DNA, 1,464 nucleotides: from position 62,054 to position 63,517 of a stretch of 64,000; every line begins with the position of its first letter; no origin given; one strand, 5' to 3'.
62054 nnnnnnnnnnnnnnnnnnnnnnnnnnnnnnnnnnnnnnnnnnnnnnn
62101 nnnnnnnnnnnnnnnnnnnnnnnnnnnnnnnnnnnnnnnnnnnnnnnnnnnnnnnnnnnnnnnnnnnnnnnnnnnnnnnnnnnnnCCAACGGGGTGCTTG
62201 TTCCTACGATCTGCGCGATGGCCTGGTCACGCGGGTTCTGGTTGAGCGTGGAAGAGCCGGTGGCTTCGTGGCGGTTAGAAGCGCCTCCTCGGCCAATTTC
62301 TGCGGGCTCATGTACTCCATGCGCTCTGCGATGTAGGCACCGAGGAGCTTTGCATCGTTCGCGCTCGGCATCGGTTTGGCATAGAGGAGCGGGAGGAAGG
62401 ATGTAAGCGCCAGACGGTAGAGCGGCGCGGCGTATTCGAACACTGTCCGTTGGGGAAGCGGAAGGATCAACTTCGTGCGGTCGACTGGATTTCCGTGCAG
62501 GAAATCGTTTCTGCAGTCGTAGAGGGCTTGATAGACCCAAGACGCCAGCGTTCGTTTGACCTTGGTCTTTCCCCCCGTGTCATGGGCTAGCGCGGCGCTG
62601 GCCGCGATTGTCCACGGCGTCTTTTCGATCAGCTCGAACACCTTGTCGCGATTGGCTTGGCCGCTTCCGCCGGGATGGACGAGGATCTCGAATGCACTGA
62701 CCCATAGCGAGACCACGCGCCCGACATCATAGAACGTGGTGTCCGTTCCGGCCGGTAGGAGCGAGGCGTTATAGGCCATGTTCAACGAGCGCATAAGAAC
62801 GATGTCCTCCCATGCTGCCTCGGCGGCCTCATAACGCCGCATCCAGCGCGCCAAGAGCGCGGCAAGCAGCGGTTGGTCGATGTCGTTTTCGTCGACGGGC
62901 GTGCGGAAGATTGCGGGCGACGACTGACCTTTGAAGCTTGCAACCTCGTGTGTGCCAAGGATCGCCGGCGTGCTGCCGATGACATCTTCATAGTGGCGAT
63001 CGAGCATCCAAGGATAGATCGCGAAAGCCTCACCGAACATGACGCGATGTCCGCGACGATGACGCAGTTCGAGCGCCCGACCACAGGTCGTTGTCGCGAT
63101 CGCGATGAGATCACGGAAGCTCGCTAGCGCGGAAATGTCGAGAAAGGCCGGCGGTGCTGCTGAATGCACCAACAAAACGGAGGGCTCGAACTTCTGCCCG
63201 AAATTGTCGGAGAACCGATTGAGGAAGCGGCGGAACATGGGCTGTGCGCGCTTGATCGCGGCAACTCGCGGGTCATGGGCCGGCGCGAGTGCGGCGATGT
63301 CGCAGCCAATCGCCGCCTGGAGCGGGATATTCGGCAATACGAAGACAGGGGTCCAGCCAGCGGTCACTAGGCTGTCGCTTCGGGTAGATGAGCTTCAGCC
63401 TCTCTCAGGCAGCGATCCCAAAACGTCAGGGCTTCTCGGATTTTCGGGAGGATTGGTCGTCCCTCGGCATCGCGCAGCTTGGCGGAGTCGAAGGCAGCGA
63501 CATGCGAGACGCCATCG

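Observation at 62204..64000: Convergent operon of at least three unknown genes ending in an RNxxxHG HEPN protein: candidate novel defence module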

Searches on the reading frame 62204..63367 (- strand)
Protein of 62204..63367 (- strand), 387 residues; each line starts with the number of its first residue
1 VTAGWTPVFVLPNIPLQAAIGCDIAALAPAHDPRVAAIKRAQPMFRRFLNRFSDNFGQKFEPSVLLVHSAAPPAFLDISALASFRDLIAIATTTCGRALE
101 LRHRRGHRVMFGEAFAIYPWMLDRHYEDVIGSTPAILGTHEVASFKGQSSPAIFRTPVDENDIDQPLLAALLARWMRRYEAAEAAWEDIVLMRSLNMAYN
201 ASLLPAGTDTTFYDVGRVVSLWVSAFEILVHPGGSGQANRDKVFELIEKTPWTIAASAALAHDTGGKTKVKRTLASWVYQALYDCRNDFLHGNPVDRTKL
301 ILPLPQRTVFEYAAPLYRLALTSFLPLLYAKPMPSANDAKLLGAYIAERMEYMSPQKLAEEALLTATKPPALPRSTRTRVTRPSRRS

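Call 4: search_protein_families(library=pfam, proteins=[window:62204-63367:-], max_evalue=1)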
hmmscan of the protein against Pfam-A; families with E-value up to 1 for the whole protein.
window:62204-63367:- (387 aa): 0 families

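Call 5: search_protein_families(library=padloc, proteins=[window:62204-63367:-], max_evalue=1)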
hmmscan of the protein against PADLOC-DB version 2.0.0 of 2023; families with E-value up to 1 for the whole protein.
window:62204-63367:- (387 aa): 0 families

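Call 7: search_protein_families(library=ncbifam, proteins=[window:62204-63367:-], max_evalue=1)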
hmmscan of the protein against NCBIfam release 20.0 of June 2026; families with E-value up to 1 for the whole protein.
window:62204-63367:- (387 aa): 0 families

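Call 8: search_solved_structures(query=window:62204-63367:-, max_evalue=10)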
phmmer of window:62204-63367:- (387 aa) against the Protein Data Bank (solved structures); distinct sequences matched with E-value up to 10: 0.

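Call 9: find_homologous_proteins(query=window:62204-63367:-, max_evalue=0.001)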
Query window:62204-63367:- (387 aa): 693 proteins with E <= 0.001 among 8000 candidates; the best 120 are listed.
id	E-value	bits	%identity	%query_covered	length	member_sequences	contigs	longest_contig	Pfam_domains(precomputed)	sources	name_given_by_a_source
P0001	2.8e-258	874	100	100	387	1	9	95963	-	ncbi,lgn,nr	ncbi:MAG: hypothetical protein DCF30_05380 [Hyphomicrobiales bacterium]|nr:MAG: hypothetical protein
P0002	1.3e-257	872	100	100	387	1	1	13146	-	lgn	-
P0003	1.3e-256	869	99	100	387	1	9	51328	-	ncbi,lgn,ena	-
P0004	3.9e-256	867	99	100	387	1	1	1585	-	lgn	-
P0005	1.1e-230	783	88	100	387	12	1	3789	-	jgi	jgi:hypothetical protein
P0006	2.9e-228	775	89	100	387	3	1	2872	-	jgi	jgi:hypothetical protein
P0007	2.8e-227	772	88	100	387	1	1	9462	-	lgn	-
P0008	4.2e-226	768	87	100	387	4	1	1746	-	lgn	-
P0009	6.0e-226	768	86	100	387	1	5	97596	-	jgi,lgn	jgi:hypothetical protein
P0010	3.2e-225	765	87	100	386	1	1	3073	-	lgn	-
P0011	2.3e-223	759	88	100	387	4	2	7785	-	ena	-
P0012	1.2e-210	717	90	89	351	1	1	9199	-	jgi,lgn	-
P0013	1.4e-209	714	80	100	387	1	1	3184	-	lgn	-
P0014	2.3e-206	703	79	99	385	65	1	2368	-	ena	-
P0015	2.2e-205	700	80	95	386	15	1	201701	-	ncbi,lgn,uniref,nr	ncbi:hypothetical protein EJC49_10420 [Aquibium carbonis]|uniref:Apea-like HEPN domain-containing pr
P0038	2.1e-197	674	76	99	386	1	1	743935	-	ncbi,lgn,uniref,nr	ncbi:hypothetical protein [Oceanibacterium hippocampi]|uniref:Apea-like HEPN domain-containing prote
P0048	2.1e-194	664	75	99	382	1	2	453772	-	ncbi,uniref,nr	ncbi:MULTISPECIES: hypothetical protein [Rhizobium]|uniref:Apea-like HEPN domain-containing protein 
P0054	6.7e-193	659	74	99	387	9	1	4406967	-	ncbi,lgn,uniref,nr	ncbi:hypothetical protein Nham_3827 [Nitrobacter hamburgensis X14]|uniref:Apea-like HEPN domain-cont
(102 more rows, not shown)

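Call 10: find_encoding_contigs(protein=P0001, flank=10000, max_places=4)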
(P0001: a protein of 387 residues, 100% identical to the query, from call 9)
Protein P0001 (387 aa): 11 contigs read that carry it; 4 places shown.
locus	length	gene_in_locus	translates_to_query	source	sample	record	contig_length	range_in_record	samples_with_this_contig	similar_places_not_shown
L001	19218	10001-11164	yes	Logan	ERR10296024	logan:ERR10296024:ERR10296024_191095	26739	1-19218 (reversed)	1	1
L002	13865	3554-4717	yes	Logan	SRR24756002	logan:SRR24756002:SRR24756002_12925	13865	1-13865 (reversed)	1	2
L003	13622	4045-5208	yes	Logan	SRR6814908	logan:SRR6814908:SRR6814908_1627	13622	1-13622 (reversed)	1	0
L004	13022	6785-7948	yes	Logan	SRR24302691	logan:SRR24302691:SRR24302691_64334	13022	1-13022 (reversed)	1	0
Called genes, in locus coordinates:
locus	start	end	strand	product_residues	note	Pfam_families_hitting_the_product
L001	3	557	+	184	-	-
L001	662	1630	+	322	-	PF03060:NMO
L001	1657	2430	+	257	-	PF13622:4HBT_3, PF20789:4HBT_3C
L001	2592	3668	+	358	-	PF03480:DctP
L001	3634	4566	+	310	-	PF01487:DHquinase_I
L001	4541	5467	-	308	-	PF00126:HTH_1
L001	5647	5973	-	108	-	-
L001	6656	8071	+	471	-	PF13356:Arm-DNA-bind_3, PF14659:Phage_int_SAM_3 (weak), PF22022:Phage_int_M (weak), PF00589:Phage_integrase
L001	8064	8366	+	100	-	PF12728:HTH_17 (faint)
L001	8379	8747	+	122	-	PF05973:Gp49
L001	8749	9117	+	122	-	PF13744:HTH_37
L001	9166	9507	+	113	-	PF18315:VCH_CASS14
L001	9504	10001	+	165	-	-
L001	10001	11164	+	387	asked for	-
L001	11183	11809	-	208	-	-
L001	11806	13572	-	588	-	PF00580:UvrD-helicase, PF13245:AAA_19, PF00580:UvrD-helicase (weak)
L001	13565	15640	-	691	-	PF02463:SMC_N (weak), PF13175:AAA_15, PF13476:AAA_23 (weak), PF13175:AAA_15, PF13304:AAA_21, PF20469:OLD-like_TOPRIM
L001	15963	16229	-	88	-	-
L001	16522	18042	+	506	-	PF00817:IMS, PF11799:IMS_C (weak)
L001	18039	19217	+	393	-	?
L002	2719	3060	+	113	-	PF18315:VCH_CASS14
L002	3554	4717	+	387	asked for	-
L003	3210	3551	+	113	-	PF18315:VCH_CASS14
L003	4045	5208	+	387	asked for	-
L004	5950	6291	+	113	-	PF18315:VCH_CASS14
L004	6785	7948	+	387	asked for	-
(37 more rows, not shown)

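Call 24: search_protein_representatives(protein=window:62204-63367:-)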
Query: 387 residues. Proteins with E-value up to 0.001 (for the whole library): 1124; up to 1e-10: 853; up to 1e-30: 349. The best 150 are listed.
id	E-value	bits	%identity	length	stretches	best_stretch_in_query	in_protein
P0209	1.2e-146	505.0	61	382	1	3-367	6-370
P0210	6.8e-105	367.5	55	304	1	85-384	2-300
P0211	2.2e-104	365.9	48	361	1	4-357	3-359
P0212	2.1e-101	356.0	48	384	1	1-368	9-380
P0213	5.4e-95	334.9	46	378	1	3-363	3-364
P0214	3.2e-93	329.1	46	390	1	5-374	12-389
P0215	4.3e-92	325.4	44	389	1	3-365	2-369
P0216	4.5e-92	325.3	42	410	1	4-386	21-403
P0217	8.6e-92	324.4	46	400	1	4-366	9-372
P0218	6.5e-91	321.5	47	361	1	16-369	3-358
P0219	1.7e-90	320.1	40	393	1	4-383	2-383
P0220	5.6e-90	318.4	44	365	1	3-365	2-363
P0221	3.5e-89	315.8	43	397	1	5-366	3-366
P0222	1.3e-88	313.9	45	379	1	4-379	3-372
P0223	1.4e-88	313.8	47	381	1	2-335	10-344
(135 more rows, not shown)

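Call 26: search_protein_families(library=pfam, alignment_id=A1, max_evalue=1)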
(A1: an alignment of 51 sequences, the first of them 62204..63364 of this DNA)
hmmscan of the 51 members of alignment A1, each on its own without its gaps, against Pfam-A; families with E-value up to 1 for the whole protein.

A. member 1, window:62204-63364:- (386 aa): 0 families

B. families by the number of members that match (of 51 scanned): 13 families
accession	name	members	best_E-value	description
PF18739.6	HEPN_Apea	2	0.033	Apea-like HEPN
PF03710.21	GlnE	1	0.02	Glutamate-ammonia ligase adenylyltransferase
PF12860.13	PAS_7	1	0.04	PAS fold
PF01385.25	OrfB_IS605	1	0.049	Probable transposase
PF19080.5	DUF5772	1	0.06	Family of unknown function (DUF5772)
PF18441.6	Hen1_Lam_C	1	0.073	Hen1 La-motif C-terminal domain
PF16727.10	REV1_C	1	0.096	DNA repair protein REV1 C-terminal domain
PF16823.10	tPilZ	1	0.13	Atypical PilZ domain, cyclic di-GMP receptor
PF05630.16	NPP1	1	0.14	Necrosis inducing protein (NPP1)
PF17940.6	TetR_C_31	1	0.15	Tetracyclin repressor-like, C-terminal domain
PF23083.1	FF_RHG35_4th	1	0.19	Rho GTPase-activating protein 35-like, FF domain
PF22068.2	Androglobin_II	1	0.19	Androglobin, domain II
PF23692.1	YmjE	1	0.37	YmjE-like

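Call 27: search_protein_families(library=padloc, alignment_id=A1, max_evalue=1)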
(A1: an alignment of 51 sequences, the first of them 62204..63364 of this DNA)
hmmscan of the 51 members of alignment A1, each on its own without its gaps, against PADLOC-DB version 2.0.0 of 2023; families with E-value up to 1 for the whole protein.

A. member 1, window:62204-63364:- (386 aa): 0 families

B. families by the number of members that match (of 51 scanned): 3 families
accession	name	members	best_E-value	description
PDLC00047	DruH3|DruH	1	0.0062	Unknown function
PDLC01360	Csx1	1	0.04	CAS-III; associated_signaling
PDLC01825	CARF2--CARF_HEPN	1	0.043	-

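Call 29: find_related_loci(query=A1, collection=genome_contigs, flank=8000)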
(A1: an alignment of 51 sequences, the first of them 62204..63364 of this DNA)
Query A1 (386 aa) in genome_contigs; peptide patterns used: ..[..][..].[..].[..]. (x = any residue, [..] = any of these).
161 stretches matched a pattern; 140 encode a relative of the query (tblastn E <= 1e-3); the best 80 are kept; 80 distinct loci.
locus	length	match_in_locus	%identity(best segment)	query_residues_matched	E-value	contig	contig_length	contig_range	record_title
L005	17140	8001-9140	79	2-381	0e+0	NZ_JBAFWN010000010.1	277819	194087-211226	Xanthobacter sp. VTT E-85242 strain VTT-E-85242 Contig010, whole genome shotgun sequence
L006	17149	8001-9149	78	1-383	0e+0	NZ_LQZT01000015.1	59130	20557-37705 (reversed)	Hoeflea olei strain JC234 contig_22, whole genome shotgun sequence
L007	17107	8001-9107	80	2-370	0e+0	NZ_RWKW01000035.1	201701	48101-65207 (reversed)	Aquibium carbonis strain B2.3 NODE_38_length_201639, whole genome shotgun sequence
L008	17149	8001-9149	78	1-382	0e+0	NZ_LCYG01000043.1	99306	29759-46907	Microvirga vignae strain BR3299 T20BR3299_1_(paired)_contig_43, whole genome shotgun sequence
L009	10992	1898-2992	79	2-366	0e+0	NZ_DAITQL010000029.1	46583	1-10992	MAG: Hyphomicrobium sp. isolate CTOTU46465 NODE_194_length_46583_cov_6.465204, whole genome shotgun sequence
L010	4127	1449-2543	80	2-366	0e+0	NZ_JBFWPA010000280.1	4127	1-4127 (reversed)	MAG: Pseudorhodoplanes sp. isolate CA_2019_TPBF_149 NODE_81991_length_4127_cov_3.705500_TPBF, whole genome shotgun seque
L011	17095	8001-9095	80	2-366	0e+0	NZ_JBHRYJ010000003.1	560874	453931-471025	Ferrovibrio xuzhouensis strain KCTC 42182 spades_K_25_97_3, whole genome shotgun sequence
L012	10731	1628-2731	79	2-369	0e+0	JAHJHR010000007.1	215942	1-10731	MAG: Alphaproteobacteria bacterium isolate Modern_marine_planktonic.mb.43 Modern_marine_plan.mb.43_k141_312411, whole ge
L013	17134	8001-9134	76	4-381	0e+0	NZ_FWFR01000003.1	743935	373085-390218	Oceanibacterium hippocampi strain CECT 7691, whole genome shotgun sequence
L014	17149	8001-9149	74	1-383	0e+0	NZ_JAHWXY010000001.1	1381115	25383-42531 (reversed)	Shinella daejeonensis strain JCM 16236 Scaffold1_1, whole genome shotgun sequence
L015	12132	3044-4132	79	4-366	0e+0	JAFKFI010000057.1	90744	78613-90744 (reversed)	MAG: Alphaproteobacteria bacterium isolate SCN18_30_10_14_R2_B_67_12_A SCN18_30_10_14_R2_B_scaffold_434, whole genome sh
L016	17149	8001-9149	73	1-383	0e+0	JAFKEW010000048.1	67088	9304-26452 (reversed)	MAG: Alphaproteobacteria bacterium isolate SCN18_26_2_15_R1_B_62_24 SCN18_26_2_15_R1_B_scaffold_501, whole genome shotgu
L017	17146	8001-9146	74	2-383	0e+0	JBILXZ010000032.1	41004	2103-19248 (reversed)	MAG: Tagaea sp. isolate ME2018-11-08GD_3300042940_group8_bin19 Rohwer_bin1824_scaffold_559_c1, whole genome shotgun sequ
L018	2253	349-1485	74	1-379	0e+0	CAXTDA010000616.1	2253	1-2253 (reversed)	MAG TPA_asm: uncultured Burkholderiaceae bacterium isolate public_SRR14722320_metawrap_bin.3 genome assembly, contig: pu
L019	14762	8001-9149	72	1-383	0e+0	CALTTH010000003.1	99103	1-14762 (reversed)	MAG: uncultured Hyphomicrobiales bacterium isolate gigFF9PXRE_bin.4.MAG genome assembly, contig: NODE_38_length_99103_co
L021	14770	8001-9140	73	4-383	0e+0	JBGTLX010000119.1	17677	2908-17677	MAG: Rhizobiaceae bacterium isolate JTS-RE348 k141_6829704, whole genome shotgun sequence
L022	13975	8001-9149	78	2-384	0e+0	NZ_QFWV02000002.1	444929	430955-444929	Oceaniradius stylonematis strain StC1 scaffold2, whole genome shotgun sequence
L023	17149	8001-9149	73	1-383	0e+0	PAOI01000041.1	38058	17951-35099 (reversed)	MAG: Sphingomonas sp. isolate SAT22 MHASMcontig_1543175, whole genome shotgun sequence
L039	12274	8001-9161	41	4-378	9e-89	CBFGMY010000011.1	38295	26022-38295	MAG TPA_asm: uncultured Devosia sp. isolate ERR5385031_binner23_Refined_8 genome assembly, contig: ERZ27258718.89, whole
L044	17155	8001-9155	40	4-385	4e-86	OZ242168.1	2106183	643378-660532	MAG: Gammaproteobacteria bacterium isolate b8ff562c-44dd-40bc-8c1c-884215fd9d6e genome assembly, chromosome: 1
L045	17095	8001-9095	42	4-369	6e-85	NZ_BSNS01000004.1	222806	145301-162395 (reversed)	Devosia nitrariae strain NBRC 112416 sequence04, whole genome shotgun sequence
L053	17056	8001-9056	41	3-364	3e-80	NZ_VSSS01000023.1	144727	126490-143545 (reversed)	Bradyrhizobium rifense strain CTAW71 CTAW71_S1_R1__contig_24, whole genome shotgun sequence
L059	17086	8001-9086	38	4-367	2e-74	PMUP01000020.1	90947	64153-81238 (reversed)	MAG: Bryobacterales bacterium isolate palsa_144 73.20110700_P3M.16_contig_1441, whole genome shotgun sequence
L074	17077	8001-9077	37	4-362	5e-69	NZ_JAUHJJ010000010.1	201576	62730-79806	Bradyrhizobium sp. SZCCHNR1093 NODE_10, whole genome shotgun sequence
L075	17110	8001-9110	34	4-368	2e-68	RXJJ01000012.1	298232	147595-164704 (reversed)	MAG: Bradyrhizobiaceae bacterium isolate AWTP1-12 sample_193_scaffold_12, whole genome shotgun sequence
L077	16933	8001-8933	38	4-317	7e-68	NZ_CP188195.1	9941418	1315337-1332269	Bradyrhizobium genosp. P strain BDV5111 chromosome, complete genome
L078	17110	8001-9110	36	4-369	2e-67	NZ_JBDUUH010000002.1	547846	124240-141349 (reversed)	Mesorhizobium sp. SB112 NODE_2_length_547846_cov_48.933950, whole genome shotgun sequence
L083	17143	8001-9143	34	2-383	2e-64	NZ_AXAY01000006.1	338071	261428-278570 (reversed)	Bradyrhizobium sp. WSM3983 YUADRAFT_scaffold_5.6_C, whole genome shotgun sequence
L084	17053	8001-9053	41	4-363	4e-87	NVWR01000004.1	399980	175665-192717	MAG: Rhodobiaceae bacterium isolate NORP32 Contig_source1382A_26, whole genome shotgun sequence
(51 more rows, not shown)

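Call 36: predict_structure(alignment_id=A1)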
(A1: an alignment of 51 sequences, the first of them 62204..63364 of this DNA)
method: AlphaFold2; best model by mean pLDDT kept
length: 386 residues; sequences in the alignment: 51
mean_pLDDT: 94.5   pTM: 0.92
mean pLDDT of the five models: 94.5, 94.1, 94.0, 93.4, 91.3
residues with pLDDT >= 90: 331; 70-90: 46; 50-70: 9; < 50: 0
segments of 3 or more residues with pLDDT < 50: none
pLDDT, mean of each block of 10 residues (from residue 1): 91 98 98 98 97 97 98 97 98 97 90 96 93 86 93 95 98 98 98 98 89 94 98 96 98 98 92 98 96 90 92 99 98 98 98 98 92 68 69
secondary structure, 60 per line:
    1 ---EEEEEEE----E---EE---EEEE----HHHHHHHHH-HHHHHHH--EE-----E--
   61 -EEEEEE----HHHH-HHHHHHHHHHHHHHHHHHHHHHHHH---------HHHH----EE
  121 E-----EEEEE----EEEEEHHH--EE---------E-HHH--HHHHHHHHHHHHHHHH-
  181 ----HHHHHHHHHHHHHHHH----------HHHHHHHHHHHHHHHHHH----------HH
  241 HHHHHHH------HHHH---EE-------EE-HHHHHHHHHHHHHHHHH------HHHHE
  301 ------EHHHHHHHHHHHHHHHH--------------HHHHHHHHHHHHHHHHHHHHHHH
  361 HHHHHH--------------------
elements in order: E4-10 E24-27 H32-40 H42-48 E62-67 H72-75 H77-101 H111-114 E119-121 E127-131 E136-140 H164-179 H185-200 H211-228 H239-247 H254-257 H273-289 H296-299 H308-323 H338-366

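Call 38: search_protein_families(library=pfam, proteins=[L007:9149-9835:-, L021:9831-11411:-, L008:5654-6673:+, L007:7186-7944:-, L022:6453-7046:-, L019:5394-6740:+, L023:6829-7974:+, L011:6888-7958:+, L077:6753-7973:+, L044:7152-7865:+], max_evalue=0.01)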
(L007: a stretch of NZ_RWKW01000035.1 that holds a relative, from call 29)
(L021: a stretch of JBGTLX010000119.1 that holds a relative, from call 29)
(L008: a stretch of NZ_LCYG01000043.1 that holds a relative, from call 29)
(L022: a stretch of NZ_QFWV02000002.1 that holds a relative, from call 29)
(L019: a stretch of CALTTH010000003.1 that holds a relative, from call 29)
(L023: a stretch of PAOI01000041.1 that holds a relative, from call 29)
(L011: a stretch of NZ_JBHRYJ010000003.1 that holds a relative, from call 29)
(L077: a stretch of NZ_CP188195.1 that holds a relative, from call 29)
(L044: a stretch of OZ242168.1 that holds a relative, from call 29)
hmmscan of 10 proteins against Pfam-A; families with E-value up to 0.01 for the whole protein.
L007:9149-9835:- (228 aa): 0 families

L021:9831-11411:- (526 aa): 0 families

L008:5654-6673:+ (339 aa): 1 family
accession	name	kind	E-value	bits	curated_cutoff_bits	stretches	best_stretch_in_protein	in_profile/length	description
PF08843.17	AbiEii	-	1.3e-38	133.7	22.5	1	41-324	3-237/238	Nucleotidyl transferase AbiEii toxin, Type IV TA system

L007:7186-7944:- (252 aa): 1 family
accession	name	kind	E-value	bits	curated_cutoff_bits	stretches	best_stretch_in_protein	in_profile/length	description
PF18728.6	HEPN_AbiV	-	3.2e-35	122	27.1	1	33-189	2-154/155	AbiV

L022:6453-7046:- (197 aa): 3 families
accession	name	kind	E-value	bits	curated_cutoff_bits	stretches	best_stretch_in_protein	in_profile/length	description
PF19570.5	DUF6088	-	1.3e-24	87.3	25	1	7-158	1-153/172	Family of unknown function (DUF6088)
PF13338.12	AbiEi_4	-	0.00012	22.6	25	1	37-59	27-49/49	Transcriptional regulator, AbiEi antitoxin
PF17194.10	AbiEi_3_N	-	0.0005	20.5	26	1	10-100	7-88/93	Transcriptional regulator, AbiEi antitoxin N-terminal domain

L019:5394-6740:+ (448 aa): 2 families
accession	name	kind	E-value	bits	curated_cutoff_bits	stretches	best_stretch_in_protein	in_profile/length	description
PF06250.17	YhcG_C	-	4e-66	222.2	32.5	1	191-345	1-157/157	YhcG PDDEXK nuclease domain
PF17761.7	DUF1016_N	-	2.2e-45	154.6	32.8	1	35-170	2-137/137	DUF1016 N-terminal domain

L023:6829-7974:+ (381 aa): 0 families

L011:6888-7958:+ (356 aa): 0 families

L077:6753-7973:+ (406 aa): 0 families

L044:7152-7865:+ (237 aa): 0 families

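Call 39: fold_search(model_id=the predicted structure, library=pdb)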
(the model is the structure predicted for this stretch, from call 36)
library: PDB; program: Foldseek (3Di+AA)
matches with E <= 10: 239; with E <= 0.001: 0
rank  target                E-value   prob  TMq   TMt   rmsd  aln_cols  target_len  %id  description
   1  6kps_A                5.8e-01  0.05  0.10  0.10  19.8       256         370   12  Crystal structure of indoleamine 2,3-dioxygenagse 1 (IDO1) in complex with compound 36 (released 2020-03-25)
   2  4ped                  6.4e-01  0.06  0.12  0.12  18.5       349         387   10  Mitochondrial ADCK3 employs an atypical protein kinase-like fold to enable coenzyme Q biosynthes (released 2014-11-19)
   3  1tjv_C                7.1e-01  0.05  0.11  0.10  25.6       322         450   10  Crystal Structure of T161D Duck Delta 2 Crystallin Mutant (released 2004-09-07)
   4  7b8q_A                8.2e-01  0.08  0.14  0.07  19.5       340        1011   11  Acinetobacter baumannii multidrug transporter AdeB in L*OO state (released 2021-10-20)
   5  5etw_B                8.2e-01  0.04  0.10  0.11  20.1       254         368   12  Crystal structure of the indoleamine 2,3-dioxygenagse 1 (IDO1) complexed with NLG919 analogue (released 2016-02-10)
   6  5l0g_A                8.6e-01  0.13  0.14  0.25  15.5       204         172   13  Human metavinculin MVt Q971R, R975D, T978R mutant (residues 959-1134) in complex with PIP2 (released 2016-08-31)
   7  7w5g                  8.6e-01  0.06  0.12  0.13  15.4       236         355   12  The apo structure of trichobrasilenol synthase TaTC6 with the space group of orthorhombic (released 2022-06-01)
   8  5b57_B                8.6e-01  0.06  0.13  0.15  18.1       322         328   11  Inward-facing conformation of ABC heme importer BhuUV from Burkholderia cenocepacia (released 2016-11-16)
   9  3h2u_A                9.5e-01  0.09  0.13  0.21  15.9       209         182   10  Human raver1 RRM1, RRM2, and RRM3 domains in complex with human vinculin tail domain Vt (released 2009-07-28)
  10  3fy2_A                9.5e-01  0.06  0.16  0.20  17.0       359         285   10  Human EphA3 Kinase and Juxtamembrane Region Bound to Substrate KQWDNYEFIW (released 2009-02-03)
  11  9m88_A                9.9e-01  0.04  0.12  0.15  17.5       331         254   11  PGS fused GPR3 dimer with antagonist AF64394 (released 2025-09-24)
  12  6w2w                  1.0e+00  0.10  0.15  0.21  11.7       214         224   13  Junction 24, DHR14-DHR18 (released 2020-04-15)
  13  9ns9_R                1.0e+00  0.08  0.13  0.17  12.7       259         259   12  Cryo-EM structure of Gi-coupled FFA2 in complex with TUG-1375 and compound 187 (released 2025-06-25)
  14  7udq_B                1.0e+00  0.07  0.13  0.13  16.5       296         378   10  Crystal structure of COQ8A-CA157 inhibitor complex in space group P1 (released 2023-01-18)
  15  6dpq_A                1.0e+00  0.06  0.13  0.14  20.7       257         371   13  Mapping the binding trajectory of a suicide inhibitor in human indoleamine 2,3-dioxygenase 1 (released 2018-11-07)
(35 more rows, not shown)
